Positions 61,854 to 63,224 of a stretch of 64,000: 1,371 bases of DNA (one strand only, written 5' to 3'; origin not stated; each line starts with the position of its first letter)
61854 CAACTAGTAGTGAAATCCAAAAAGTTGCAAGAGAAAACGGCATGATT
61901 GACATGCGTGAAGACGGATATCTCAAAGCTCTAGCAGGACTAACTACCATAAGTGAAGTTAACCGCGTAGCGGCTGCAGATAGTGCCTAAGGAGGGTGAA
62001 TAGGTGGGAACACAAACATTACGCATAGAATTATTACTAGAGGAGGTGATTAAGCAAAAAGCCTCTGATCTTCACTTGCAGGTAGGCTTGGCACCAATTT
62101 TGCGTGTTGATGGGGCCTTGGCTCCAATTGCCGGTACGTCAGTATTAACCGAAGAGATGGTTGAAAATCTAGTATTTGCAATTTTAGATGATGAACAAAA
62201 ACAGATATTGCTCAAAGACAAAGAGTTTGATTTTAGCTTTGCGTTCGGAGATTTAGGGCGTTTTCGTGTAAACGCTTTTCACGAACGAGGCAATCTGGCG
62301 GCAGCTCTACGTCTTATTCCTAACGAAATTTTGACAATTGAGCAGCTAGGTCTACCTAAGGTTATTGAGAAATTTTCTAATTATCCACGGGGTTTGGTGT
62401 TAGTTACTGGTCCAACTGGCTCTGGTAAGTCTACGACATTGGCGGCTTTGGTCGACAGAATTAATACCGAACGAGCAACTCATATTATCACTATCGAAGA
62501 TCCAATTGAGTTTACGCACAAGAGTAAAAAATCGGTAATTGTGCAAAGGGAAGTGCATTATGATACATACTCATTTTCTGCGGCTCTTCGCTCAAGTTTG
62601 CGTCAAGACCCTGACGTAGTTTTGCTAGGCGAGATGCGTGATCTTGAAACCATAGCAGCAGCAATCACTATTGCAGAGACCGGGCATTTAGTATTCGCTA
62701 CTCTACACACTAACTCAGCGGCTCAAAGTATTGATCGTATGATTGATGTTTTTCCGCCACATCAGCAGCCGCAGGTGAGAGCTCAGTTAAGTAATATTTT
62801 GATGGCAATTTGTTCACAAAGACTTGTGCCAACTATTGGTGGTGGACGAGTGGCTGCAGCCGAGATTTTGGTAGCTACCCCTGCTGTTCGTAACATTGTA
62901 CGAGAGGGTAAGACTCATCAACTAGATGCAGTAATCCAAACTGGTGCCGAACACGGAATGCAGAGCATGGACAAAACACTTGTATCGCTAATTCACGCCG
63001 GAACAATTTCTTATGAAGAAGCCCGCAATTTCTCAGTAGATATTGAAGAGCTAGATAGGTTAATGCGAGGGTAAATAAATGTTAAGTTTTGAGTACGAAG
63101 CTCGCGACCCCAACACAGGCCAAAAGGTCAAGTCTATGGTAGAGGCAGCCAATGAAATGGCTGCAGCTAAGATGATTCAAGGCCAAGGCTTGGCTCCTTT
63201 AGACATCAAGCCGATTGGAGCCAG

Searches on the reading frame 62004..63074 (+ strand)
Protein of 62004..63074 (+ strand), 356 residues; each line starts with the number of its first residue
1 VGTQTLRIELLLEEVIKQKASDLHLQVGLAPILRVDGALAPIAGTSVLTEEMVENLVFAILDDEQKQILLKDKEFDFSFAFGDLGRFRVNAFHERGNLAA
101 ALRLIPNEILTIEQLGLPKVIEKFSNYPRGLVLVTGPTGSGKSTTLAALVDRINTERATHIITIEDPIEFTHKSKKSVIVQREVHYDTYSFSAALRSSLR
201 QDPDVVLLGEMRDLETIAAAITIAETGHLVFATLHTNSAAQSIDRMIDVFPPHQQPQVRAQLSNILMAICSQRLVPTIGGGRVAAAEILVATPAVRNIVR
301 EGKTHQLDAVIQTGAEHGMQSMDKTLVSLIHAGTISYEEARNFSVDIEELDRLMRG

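Call 92: find_encoding_contigs(protein=window:62004-63074:+, flank=10000, max_places=2)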
Protein window:62004-63074:+ (356 aa): no gene with exactly this product is on record in the collection.
